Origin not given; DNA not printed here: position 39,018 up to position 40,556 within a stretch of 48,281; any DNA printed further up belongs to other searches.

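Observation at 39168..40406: Single polypeptide fusing a Walker-A-dead KaiC/RecA-like domain to an apparently active small GTPase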

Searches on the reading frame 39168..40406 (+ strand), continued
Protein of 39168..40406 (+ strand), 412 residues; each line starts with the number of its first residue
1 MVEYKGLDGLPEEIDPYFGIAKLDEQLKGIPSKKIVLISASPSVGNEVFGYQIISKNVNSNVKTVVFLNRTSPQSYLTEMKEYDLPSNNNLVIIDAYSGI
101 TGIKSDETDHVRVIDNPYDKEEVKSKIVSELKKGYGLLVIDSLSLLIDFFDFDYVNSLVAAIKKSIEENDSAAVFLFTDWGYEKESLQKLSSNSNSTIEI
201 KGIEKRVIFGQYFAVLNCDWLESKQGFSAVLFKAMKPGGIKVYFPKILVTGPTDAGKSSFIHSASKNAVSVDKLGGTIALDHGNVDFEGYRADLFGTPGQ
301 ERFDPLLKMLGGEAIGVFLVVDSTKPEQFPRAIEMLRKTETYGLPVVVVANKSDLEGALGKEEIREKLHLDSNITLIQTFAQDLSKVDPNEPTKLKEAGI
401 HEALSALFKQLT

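Call 24: find_encoding_contigs(protein=P0089, flank=6000, max_places=2)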
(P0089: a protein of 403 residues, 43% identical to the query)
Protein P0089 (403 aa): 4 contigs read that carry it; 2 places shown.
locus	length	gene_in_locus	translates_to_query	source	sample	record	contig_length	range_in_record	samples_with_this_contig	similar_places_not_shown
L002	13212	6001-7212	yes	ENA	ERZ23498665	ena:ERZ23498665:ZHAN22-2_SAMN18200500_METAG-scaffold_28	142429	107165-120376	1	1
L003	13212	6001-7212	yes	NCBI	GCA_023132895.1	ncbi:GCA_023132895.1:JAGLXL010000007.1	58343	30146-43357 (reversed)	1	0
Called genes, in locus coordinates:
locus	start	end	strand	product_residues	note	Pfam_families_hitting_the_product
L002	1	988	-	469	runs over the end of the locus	PF02934:GatB_N, PF02637:GatB_Yqey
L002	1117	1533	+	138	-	-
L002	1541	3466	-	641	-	PF00069:Pkinase, PF07714:PK_Tyr_Ser-Thr, PF06662:C5-epim_C (faint)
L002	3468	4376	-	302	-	PF04014:MazE_antitoxin (weak), PF01895:PhoU (faint)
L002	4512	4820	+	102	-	-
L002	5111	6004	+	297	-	PF01978:TrmB, PF11495:TrmB_EBD_N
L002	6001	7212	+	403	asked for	PF06745:ATPase, PF23442:DUF7125 (weak), PF01926:MMR_HSR1 (faint), PF00025:Arf, PF00071:Ras (weak), PF03029:ATP_bind_1 (faint)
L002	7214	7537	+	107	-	-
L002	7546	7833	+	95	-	-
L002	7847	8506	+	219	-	PF06505:XylR_N (faint), PF02830:V4R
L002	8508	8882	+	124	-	PF03259:Robl_LC7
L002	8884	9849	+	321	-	PF08447:PAS_3 (faint), PF08448:PAS_4 (weak), PF13426:PAS_9, PF00989:PAS (weak), PF13188:PAS_8 (weak), PF13426:PAS_9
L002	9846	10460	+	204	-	PF06745:ATPase, PF23365:DUF7090 (weak), PF24336:DUF7504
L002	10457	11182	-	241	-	PF03796:DnaB_C, PF06745:ATPase, PF13481:AAA_25, PF23442:DUF7125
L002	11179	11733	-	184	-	PF01694:Rhomboid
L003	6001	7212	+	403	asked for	PF06745:ATPase, PF23442:DUF7125 (weak), PF01926:MMR_HSR1 (faint), PF00025:Arf, PF00071:Ras (weak), PF03029:ATP_bind_1 (faint)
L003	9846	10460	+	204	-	PF06745:ATPase, PF23365:DUF7090 (weak), PF24336:DUF7504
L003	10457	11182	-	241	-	PF03796:DnaB_C, PF06745:ATPase, PF13481:AAA_25, PF23442:DUF7125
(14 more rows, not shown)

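Call 25: find_encoding_contigs(protein=P0112, flank=6000, max_places=2)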
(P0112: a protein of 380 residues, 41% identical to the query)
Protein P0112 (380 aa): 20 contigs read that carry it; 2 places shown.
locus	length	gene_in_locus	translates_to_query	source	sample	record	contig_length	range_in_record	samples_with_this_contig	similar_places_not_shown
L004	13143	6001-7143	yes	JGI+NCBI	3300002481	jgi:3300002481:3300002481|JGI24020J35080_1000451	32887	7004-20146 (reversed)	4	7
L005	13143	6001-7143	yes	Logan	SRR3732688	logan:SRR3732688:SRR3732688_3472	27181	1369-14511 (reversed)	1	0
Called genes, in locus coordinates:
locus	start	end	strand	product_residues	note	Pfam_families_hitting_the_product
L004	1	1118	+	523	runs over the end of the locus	PF00437:T2SSE, PF27713:UCP018868 (weak)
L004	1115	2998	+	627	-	PF00482:T2SSF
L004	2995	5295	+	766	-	PF02369:Big_1, PF10102:DUF2341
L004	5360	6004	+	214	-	PF23365:DUF7090, PF06745:ATPase, PF24336:DUF7504, PF05763:DUF835 (weak)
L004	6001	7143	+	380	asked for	PF06745:ATPase, PF03029:ATP_bind_1 (faint), PF00025:Arf, PF00009:GTP_EFTU (weak), PF00071:Ras, PF01926:MMR_HSR1 (weak), PF02421:FeoB_N (weak), PF09439:SRPRB (weak), +1 more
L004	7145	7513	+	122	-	PF03259:Robl_LC7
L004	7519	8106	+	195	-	PF02830:V4R (weak)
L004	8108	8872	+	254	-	-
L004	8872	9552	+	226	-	PF00154:RecA_N, PF05625:PAXNEB (weak), PF06745:ATPase, PF23442:DUF7125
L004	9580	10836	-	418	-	PF00152:tRNA-synt_2 (faint), PF13393:tRNA-synt_His, PF00587:tRNA-synt_2b, PF03129:HGTP_anticodon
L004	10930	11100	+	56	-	-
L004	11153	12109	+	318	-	PF00579:tRNA-synt_1b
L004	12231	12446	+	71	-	PF01176:eIF-1a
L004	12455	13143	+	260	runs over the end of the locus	PF01163:RIO1, PF17667:Pkinase_fungal (weak)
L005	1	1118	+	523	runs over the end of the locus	PF00437:T2SSE, PF27713:UCP018868 (weak)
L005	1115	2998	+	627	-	PF00482:T2SSF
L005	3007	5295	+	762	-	PF02369:Big_1, PF10102:DUF2341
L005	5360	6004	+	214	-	PF23365:DUF7090, PF06745:ATPase, PF24336:DUF7504, PF05763:DUF835 (weak)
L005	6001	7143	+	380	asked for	PF06745:ATPase, PF03029:ATP_bind_1 (faint), PF00025:Arf, PF00009:GTP_EFTU (weak), PF00071:Ras, PF01926:MMR_HSR1 (weak), PF02421:FeoB_N (weak), PF09439:SRPRB (weak), +1 more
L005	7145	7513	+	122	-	PF03259:Robl_LC7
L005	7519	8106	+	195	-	PF02830:V4R (weak)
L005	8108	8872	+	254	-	-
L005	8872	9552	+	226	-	PF00154:RecA_N, PF05625:PAXNEB (weak), PF06745:ATPase, PF23442:DUF7125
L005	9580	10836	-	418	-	PF00152:tRNA-synt_2 (faint), PF13393:tRNA-synt_His, PF00587:tRNA-synt_2b, PF03129:HGTP_anticodon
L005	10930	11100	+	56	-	-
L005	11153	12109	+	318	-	PF00579:tRNA-synt_1b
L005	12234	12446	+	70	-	PF01176:eIF-1a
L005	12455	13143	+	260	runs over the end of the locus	PF01163:RIO1, PF17667:Pkinase_fungal (weak)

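Call 32: find_related_loci(query=A1, collection=genome_contigs, flank=10000)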
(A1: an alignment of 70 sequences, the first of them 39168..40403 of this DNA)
Query A1 (412 aa) in genome_contigs; peptide patterns used: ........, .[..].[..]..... (x = any residue, [..] = any of these).
533 stretches matched a pattern; 339 encode a relative of the query (tblastn E <= 1e-3); the best 80 are kept; 80 distinct loci.
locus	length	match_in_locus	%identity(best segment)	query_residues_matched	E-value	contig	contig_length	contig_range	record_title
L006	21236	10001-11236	84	1-412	0e+0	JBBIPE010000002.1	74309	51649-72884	MAG: archaeon isolate QH1S170213_bin_296 NODE_14_length_74309_cov_11.5027, whole genome shotgun sequence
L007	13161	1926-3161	84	1-412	0e+0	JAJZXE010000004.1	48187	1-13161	MAG: Nanoarchaeota archaeon isolate TL1-3.bin47 NODE_477_length_48187_cov_4.874032, whole genome shotgun sequence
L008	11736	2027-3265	84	1-412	0e+0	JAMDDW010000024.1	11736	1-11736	MAG: Candidatus Parvarchaeota archaeon isolate FK_Sedi_B_Bin.122 NODE_22149_length_11736_cov_6.32656, whole genome shotg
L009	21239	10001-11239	83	1-412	0e+0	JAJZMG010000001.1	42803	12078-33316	MAG: Nanoarchaeota archaeon isolate MAS3.bin171 NODE_1576_length_42803_cov_9.059003, whole genome shotgun sequence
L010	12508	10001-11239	82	1-412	0e+0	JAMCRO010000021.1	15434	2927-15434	MAG: Candidatus Parvarchaeota archaeon isolate FK_Sedi_A_Bin.253 NODE_9268_length_15434_cov_3.66675, whole genome shotgu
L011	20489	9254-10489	81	1-412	0e+0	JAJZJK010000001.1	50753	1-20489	MAG: Nanoarchaeota archaeon isolate LSA5.bin34 NODE_831_length_50753_cov_5.727156, whole genome shotgun sequence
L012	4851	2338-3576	83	1-412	0e+0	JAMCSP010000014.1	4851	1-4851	MAG: Candidatus Parvarchaeota archaeon isolate FK_Sedi_A_Bin.205 NODE_50243_length_4851_cov_10.3944, whole genome shotgu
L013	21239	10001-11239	82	1-412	0e+0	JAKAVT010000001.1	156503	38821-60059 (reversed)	MAG: Nanoarchaeota archaeon isolate YP4.bin125 NODE_105_length_156503_cov_4.263909, whole genome shotgun sequence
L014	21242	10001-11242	83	1-412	0e+0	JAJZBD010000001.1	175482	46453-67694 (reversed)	MAG: Nanoarchaeota archaeon isolate HSP2.bin18 NODE_25_length_175482_cov_4.630960, whole genome shotgun sequence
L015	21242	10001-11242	82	1-412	0e+0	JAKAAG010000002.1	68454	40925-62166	MAG: Nanoarchaeota archaeon isolate TL2-4.bin18 NODE_128_length_68454_cov_274.091326, whole genome shotgun sequence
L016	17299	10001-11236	79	1-412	0e+0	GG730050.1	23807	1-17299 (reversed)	MAG: Candidatus Parvarchaeum acidiphilum ARMAN-4 genomic scaffold Scf_ARM4contig_1741, whole genome shotgun sequence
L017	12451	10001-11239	81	1-412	0e+0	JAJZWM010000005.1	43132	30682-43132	MAG: Nanoarchaeota archaeon isolate TL1-2.bin12 NODE_733_length_43132_cov_87.0203, whole genome shotgun sequence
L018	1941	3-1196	79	15-412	0e+0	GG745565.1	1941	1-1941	MAG: Candidatus Parvarchaeum acidophilus ARMAN-5 genomic scaffold Scf_ARM5contig_3461, whole genome shotgun sequence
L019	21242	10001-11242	82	1-412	0e+0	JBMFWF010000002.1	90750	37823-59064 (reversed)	MAG: Candidatus Parvarchaeum sp. isolate KM4364-11 NODE_2_length_90750_cov_20.183131, whole genome shotgun sequence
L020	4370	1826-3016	70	15-412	0e+0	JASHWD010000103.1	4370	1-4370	MAG: Candidatus Parvarchaeota archaeon isolate JOPF222 JOPF_NEAR_contig_1610853, whole genome shotgun sequence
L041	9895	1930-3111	44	20-408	8e-100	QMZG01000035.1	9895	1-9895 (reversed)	MAG: Candidatus Altiarchaeales archaeon isolate B80_G16 B80_Guay16_scaffold_05282, whole genome shotgun sequence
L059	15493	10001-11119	43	19-411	2e-92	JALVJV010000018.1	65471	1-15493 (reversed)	MAG: Archaeoglobaceae archaeon isolate A1_metabat2_scaf2bin.085 A1_NODE_44_length_65471_cov_4.557786, whole genome shotg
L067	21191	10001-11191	42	20-411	8e-91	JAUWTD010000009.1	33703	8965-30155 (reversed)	MAG: Candidatus Altiarchaeota archaeon isolate CSMAG_2571 CSMAG_2571_k127_5456243_length_33703_cov_52.1088, whole genome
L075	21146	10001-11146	42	19-412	2e-90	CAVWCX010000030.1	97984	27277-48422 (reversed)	MAG: Candidatus Methanoperedenaceae archaeon isolate MFD03899.bin.2.194 genome assembly, contig: contig_6349, whole geno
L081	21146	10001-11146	42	19-412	1e-89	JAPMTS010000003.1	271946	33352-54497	MAG: Candidatus Methanoperedens sp. isolate RBG 1 RBG_16_Archaea_41_19_RBG_16_scaffold_11, whole genome shotgun sequence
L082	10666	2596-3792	42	19-411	3e-95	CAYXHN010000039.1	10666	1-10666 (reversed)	MAG TPA_asm: uncultured Methanosarcinales archaeon isolate SRP141376_co2_415 genome assembly, contig: NODE_11782_length_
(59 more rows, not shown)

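Call 40: predict_structure(alignment_id=A1)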
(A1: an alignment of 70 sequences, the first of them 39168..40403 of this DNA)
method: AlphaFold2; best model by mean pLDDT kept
length: 412 residues; sequences in the alignment: 70
mean_pLDDT: 88.0   pTM: 0.78
mean pLDDT of the five models: 88.0, 87.1, 86.9, 86.3, 85.6
residues with pLDDT >= 90: 271; 70-90: 103; 50-70: 25; < 50: 13
segments of 3 or more residues with pLDDT < 50: 1-11
pLDDT, mean of each block of 10 residues (from residue 1): 34 78 91 97 92 96 97 96 92 96 91 96 97 96 97 97 97 97 95 96 66 92 76 91 88 90 86 58 82 80 74 86 94 88 90 93 95 92 81 90 91 73
secondary structure, 60 per line:
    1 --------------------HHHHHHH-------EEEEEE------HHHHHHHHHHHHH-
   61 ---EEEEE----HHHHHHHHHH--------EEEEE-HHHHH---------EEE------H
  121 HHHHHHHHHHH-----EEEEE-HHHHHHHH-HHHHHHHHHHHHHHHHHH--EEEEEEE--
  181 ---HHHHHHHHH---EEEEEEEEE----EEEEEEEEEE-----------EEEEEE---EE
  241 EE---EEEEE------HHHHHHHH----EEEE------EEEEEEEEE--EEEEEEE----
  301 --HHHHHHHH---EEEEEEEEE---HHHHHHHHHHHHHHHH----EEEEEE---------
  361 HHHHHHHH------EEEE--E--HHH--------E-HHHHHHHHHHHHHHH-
elements in order: H21-27 E35-40 H47-59 E64-68 H73-82 E91-95 H97-101 E111-113 H120-131 E137-141 H143-150 H152-169 E172-178 H184-192 E196-204 E209-218 E230-235 E239-242 E246-250 H257-264 E269-272 E279-287 E290-296 H303-310 E314-322 H326-341 E346-351 H361-368 E375-378 H397-411

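Call 42: search_solved_structures(query=A1, max_evalue=0.01)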
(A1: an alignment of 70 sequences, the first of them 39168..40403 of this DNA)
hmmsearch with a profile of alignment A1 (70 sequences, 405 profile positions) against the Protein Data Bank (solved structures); distinct sequences matched with E-value up to 0.01: 483 (the best 60 are shown).
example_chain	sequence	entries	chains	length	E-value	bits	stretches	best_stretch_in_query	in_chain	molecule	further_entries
2dr3_A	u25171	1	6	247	3.2e-25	91.9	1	3-169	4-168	UPF0273 protein PH0284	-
8zn5_B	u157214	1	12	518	3.4e-23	85.3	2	3-235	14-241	KaiC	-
2zts_A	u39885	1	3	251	4.2e-23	85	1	3-236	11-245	Putative uncharacterized protein PH0186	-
8zn6_F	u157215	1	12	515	8.6e-18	67.5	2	3-169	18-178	KaiC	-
2w0m_A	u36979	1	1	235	8.2e-16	61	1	3-218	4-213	SSO2452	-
8jon_A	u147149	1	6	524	2e-15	59.7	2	3-146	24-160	Circadian clock oscillator protein KaiC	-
7wdc_A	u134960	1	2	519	2.3e-15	59.5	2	3-164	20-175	Circadian clock protein kinase KaiC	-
7x1z_A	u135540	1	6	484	3.6e-15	58.9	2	3-165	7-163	Circadian clock oscillator protein KaiC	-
3s1a_A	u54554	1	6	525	5.3e-15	58.3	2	3-164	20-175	Circadian clock protein kinase kaiC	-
9ofh_A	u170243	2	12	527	5.4e-15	58.3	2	3-164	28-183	Circadian clock oscillator protein KaiC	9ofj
7dyi_A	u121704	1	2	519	6e-15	58.1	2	3-164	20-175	Circadian clock protein kinase KaiC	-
7x1y_A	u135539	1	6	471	6.6e-15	58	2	3-165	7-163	Circadian clock oscillator protein KaiC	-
3k0c_A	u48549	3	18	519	6.9e-15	57.9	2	3-164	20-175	Circadian clock protein kinase KaiC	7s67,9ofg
7s65_A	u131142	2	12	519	7.6e-15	57.8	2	3-164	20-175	Circadian clock protein kinase KaiC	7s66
1u9i_A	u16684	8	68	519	8.9e-15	57.6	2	3-164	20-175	KaiC | Circadian clock protein kinase kaiC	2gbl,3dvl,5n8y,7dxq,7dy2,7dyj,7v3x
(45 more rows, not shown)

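Call 43: fold_search(model_id=the predicted structure, library=pdb)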
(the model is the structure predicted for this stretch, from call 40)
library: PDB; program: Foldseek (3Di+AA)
matches with E <= 10: 2000; with E <= 0.001: 1849
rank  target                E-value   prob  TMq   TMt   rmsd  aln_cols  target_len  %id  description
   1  2dr3_A                3.1e-15  1.00  0.49  0.84   2.5       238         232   16  Crystal Structure of RecA superfamily ATPase PH0284 from Pyrococcus horikoshii OT3 (released 2006-12-06)
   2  2dr3_E                4.4e-15  1.00  0.49  0.82   2.7       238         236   16  Crystal Structure of RecA superfamily ATPase PH0284 from Pyrococcus horikoshii OT3 (released 2006-12-06)
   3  2dr3_F                1.2e-14  1.00  0.49  0.84   2.4       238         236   16  Crystal Structure of RecA superfamily ATPase PH0284 from Pyrococcus horikoshii OT3 (released 2006-12-06)
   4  8zn5_B                1.2e-14  1.00  0.47  0.43  13.4       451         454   14  Crystal Structure of Designed Clock Protein KaiC (released 2025-04-16)
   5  2w0m                  1.3e-14  1.00  0.45  0.80   3.3       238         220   16  Crystal Structure of sso2452 from Sulfolobus solfataricus P2 (released 2009-05-19)
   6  2dr3_B                1.6e-14  1.00  0.49  0.81   2.7       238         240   17  Crystal Structure of RecA superfamily ATPase PH0284 from Pyrococcus horikoshii OT3 (released 2006-12-06)
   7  8zn5_F                1.9e-14  1.00  0.47  0.44  13.0       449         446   13  Crystal Structure of Designed Clock Protein KaiC (released 2025-04-16)
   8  4yds                  4.2e-14  1.00  0.46  0.81   4.4       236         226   19  FlaH from Sulfolobus acidocaldarius with ATP and Mg-Ion (released 2015-11-11)
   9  8zn6_I                4.7e-14  1.00  0.47  0.42  12.6       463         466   11  Crystal Structure of Designed Clock Protein KaiC (released 2025-04-16)
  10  8wv8_B                5.0e-14  1.00  0.43  0.39  13.3       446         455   10  Crystal Structure of Cyanobacterial Circadian Clock Protein KaiC (released 2023-12-27)
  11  2dr3_C                5.7e-14  1.00  0.47  0.81   3.1       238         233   16  Crystal Structure of RecA superfamily ATPase PH0284 from Pyrococcus horikoshii OT3 (released 2006-12-06)
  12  8zn7_D                6.0e-14  1.00  0.45  0.40  13.0       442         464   11  Crystal Structure of Designed Clock Protein KaiC (released 2025-04-16)
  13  8zn6_F                7.6e-14  1.00  0.45  0.40  13.0       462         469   11  Crystal Structure of Designed Clock Protein KaiC (released 2025-04-16)
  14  8zn6_B                7.6e-14  1.00  0.45  0.39  13.0       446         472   11  Crystal Structure of Designed Clock Protein KaiC (released 2025-04-16)
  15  8zn5_C                1.1e-13  1.00  0.45  0.40  12.7       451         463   13  Crystal Structure of Designed Clock Protein KaiC (released 2025-04-16)
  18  2dr3_D                1.6e-13  1.00  0.49  0.81   2.9       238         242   18  Crystal Structure of RecA superfamily ATPase PH0284 from Pyrococcus horikoshii OT3 (released 2006-12-06)
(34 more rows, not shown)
